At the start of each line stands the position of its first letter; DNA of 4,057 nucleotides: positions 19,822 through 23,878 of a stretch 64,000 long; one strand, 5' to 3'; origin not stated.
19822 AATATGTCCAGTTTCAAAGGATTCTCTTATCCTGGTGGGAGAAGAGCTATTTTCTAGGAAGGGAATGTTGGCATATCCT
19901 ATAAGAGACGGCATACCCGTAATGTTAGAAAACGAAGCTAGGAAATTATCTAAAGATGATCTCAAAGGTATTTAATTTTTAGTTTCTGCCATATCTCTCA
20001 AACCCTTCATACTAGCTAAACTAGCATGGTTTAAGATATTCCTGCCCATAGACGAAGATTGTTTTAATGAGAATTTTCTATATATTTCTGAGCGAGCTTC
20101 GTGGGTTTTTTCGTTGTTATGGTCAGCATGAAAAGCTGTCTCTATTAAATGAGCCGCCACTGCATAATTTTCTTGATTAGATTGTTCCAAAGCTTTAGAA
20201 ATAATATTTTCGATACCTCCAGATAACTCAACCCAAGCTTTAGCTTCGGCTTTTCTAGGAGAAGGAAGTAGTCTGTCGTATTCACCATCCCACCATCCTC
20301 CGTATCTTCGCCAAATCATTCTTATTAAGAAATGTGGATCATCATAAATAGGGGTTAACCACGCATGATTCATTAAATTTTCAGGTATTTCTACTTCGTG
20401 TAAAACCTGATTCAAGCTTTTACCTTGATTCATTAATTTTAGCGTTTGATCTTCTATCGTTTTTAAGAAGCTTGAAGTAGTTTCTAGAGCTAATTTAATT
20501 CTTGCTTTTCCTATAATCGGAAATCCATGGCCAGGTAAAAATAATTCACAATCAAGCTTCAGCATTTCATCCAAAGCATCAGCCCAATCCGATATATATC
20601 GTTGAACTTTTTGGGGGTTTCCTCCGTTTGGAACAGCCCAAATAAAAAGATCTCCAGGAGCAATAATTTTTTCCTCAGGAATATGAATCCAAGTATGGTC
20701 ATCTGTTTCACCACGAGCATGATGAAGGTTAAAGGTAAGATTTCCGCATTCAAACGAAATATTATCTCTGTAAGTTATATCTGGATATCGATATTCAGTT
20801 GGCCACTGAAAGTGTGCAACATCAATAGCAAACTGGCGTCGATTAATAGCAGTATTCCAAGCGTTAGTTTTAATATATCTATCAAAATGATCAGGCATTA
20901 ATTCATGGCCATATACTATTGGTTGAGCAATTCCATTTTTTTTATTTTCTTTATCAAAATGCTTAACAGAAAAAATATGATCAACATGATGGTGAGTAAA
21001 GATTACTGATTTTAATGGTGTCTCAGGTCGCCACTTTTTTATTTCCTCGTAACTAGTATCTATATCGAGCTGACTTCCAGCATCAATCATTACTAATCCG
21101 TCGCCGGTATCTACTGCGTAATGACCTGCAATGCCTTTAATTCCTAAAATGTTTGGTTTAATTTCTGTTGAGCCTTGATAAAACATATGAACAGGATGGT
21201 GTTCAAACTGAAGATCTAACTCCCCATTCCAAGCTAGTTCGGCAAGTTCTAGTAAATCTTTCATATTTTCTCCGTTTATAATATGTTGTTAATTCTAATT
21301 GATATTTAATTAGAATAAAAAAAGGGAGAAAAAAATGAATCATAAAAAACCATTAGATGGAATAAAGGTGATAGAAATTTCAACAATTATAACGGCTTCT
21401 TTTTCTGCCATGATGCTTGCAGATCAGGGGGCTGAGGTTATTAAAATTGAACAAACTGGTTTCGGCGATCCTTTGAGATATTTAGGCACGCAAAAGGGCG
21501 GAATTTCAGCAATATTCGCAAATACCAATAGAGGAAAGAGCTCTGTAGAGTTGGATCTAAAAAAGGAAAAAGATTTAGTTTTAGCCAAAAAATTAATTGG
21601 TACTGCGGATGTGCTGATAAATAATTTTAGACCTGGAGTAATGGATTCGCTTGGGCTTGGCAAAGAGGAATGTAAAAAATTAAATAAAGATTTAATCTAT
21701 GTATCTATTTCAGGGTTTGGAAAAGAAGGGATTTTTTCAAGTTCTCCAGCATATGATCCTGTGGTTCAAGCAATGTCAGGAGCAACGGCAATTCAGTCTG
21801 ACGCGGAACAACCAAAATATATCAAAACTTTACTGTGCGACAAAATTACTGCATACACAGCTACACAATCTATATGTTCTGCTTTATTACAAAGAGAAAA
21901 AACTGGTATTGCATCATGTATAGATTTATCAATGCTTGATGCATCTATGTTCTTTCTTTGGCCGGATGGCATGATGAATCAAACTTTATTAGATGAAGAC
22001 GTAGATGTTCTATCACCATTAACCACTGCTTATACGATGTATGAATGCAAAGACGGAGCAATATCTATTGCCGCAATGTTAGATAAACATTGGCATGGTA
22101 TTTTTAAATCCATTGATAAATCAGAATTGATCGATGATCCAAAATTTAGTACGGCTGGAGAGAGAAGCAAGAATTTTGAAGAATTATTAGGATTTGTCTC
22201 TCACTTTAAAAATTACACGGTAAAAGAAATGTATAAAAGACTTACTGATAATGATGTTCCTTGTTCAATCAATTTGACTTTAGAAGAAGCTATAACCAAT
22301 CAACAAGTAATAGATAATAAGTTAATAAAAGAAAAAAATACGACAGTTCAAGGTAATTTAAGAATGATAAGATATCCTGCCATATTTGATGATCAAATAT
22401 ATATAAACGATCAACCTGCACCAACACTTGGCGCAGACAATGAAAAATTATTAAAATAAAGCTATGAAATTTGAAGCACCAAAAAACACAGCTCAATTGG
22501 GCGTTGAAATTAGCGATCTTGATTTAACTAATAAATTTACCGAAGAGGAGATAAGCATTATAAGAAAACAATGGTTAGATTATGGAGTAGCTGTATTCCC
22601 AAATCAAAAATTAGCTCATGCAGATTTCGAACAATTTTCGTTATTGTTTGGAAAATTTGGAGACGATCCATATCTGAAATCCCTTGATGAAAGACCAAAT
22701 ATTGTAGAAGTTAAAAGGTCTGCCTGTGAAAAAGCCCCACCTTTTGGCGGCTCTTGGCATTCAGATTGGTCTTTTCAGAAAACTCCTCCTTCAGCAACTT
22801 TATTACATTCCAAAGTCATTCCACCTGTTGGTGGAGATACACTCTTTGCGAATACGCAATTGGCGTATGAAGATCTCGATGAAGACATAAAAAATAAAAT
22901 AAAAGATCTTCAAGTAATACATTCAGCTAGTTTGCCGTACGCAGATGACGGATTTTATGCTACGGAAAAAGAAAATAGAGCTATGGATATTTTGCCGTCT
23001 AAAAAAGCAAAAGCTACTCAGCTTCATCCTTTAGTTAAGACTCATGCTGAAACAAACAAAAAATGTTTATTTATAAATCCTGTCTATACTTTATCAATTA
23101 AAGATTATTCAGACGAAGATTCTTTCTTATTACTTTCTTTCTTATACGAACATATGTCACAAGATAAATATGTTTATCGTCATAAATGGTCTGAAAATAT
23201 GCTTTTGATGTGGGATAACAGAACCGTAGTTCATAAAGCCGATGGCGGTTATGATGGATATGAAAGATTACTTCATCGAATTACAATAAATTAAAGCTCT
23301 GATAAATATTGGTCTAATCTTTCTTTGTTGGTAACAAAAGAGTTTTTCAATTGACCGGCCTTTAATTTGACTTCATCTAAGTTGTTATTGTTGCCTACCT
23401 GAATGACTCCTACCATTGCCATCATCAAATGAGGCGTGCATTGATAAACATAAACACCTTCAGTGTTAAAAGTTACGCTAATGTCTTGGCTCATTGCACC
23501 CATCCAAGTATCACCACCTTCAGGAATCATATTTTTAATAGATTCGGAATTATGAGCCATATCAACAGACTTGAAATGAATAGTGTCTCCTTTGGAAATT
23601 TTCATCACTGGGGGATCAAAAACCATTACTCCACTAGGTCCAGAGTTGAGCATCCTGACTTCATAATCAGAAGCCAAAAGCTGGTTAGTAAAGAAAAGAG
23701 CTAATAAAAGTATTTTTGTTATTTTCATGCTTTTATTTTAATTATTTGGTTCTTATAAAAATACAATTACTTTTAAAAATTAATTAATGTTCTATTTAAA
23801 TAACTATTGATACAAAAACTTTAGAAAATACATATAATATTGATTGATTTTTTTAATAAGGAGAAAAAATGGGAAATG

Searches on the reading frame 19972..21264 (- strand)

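Call 37: search_protein_families(library=pfam, proteins=[window:19972-21264:-], max_evalue=0.001)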
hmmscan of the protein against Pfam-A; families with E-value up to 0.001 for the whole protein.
window:19972-21264:- (430 aa): 2 families
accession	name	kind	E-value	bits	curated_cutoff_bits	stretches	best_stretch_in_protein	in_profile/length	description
PF14863.12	Alkyl_sulf_dimr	-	6.3e-27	95.1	26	1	285-413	3-131/139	Alkyl sulfatase dimerisation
PF00753.33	Lactamase_B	-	9.5e-16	58.7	22.7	1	49-246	9-196/196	Metallo-beta-lactamase superfamily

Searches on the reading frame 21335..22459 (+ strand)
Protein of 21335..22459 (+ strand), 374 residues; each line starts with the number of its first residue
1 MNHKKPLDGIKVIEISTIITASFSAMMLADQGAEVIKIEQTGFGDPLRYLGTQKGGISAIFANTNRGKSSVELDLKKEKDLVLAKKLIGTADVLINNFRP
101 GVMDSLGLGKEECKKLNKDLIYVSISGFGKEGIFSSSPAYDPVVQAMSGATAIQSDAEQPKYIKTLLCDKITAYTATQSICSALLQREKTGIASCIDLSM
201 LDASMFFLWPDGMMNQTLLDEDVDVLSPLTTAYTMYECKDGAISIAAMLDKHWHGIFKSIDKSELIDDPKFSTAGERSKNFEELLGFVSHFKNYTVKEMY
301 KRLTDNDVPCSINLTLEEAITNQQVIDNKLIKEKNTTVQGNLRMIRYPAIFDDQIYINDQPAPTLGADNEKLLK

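Call 37: search_protein_families(library=pfam, proteins=[window:21335-22459:+], max_evalue=0.001)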
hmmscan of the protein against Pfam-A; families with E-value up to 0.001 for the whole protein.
window:21335-22459:+ (374 aa): 1 family
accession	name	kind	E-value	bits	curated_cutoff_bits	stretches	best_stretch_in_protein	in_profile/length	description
PF02515.22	CoA_transf_3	-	3.7e-94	316.3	23.3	1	7-369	1-366/366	CoA-transferase family III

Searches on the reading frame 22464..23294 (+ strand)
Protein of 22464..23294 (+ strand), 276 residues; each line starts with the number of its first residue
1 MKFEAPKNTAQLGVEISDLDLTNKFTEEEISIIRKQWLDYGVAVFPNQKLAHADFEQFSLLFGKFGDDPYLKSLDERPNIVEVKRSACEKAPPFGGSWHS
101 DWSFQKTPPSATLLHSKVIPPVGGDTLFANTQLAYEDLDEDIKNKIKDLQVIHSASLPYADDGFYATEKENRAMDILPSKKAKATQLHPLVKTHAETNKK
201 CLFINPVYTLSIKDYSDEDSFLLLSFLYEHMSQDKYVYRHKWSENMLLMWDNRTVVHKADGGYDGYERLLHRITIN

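Call 37: search_protein_families(library=pfam, proteins=[window:22464-23294:+], max_evalue=0.001)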
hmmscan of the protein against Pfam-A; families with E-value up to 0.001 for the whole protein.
window:22464-23294:+ (276 aa): 1 family
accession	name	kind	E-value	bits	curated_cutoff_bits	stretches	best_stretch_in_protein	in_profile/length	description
PF02668.22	TauD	-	2.3e-57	195.4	27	1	11-274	8-267/267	Taurine catabolism dioxygenase TauD, TfdA family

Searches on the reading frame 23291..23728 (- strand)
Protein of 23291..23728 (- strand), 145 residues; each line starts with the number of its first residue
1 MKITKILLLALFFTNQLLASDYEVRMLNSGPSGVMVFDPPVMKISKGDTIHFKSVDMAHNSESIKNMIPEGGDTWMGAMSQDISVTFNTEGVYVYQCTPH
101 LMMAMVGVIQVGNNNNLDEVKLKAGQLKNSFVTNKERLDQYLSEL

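Call 37: search_protein_families(library=pfam, proteins=[window:23291-23728:-], max_evalue=0.001)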
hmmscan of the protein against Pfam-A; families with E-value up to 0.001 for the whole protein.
window:23291-23728:- (145 aa): 1 family
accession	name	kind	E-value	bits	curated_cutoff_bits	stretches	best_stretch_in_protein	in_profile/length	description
PF00127.26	Copper-bind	-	4.6e-18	65.9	21.2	1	25-111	2-98/99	Copper binding proteins, plastocyanin/azurin family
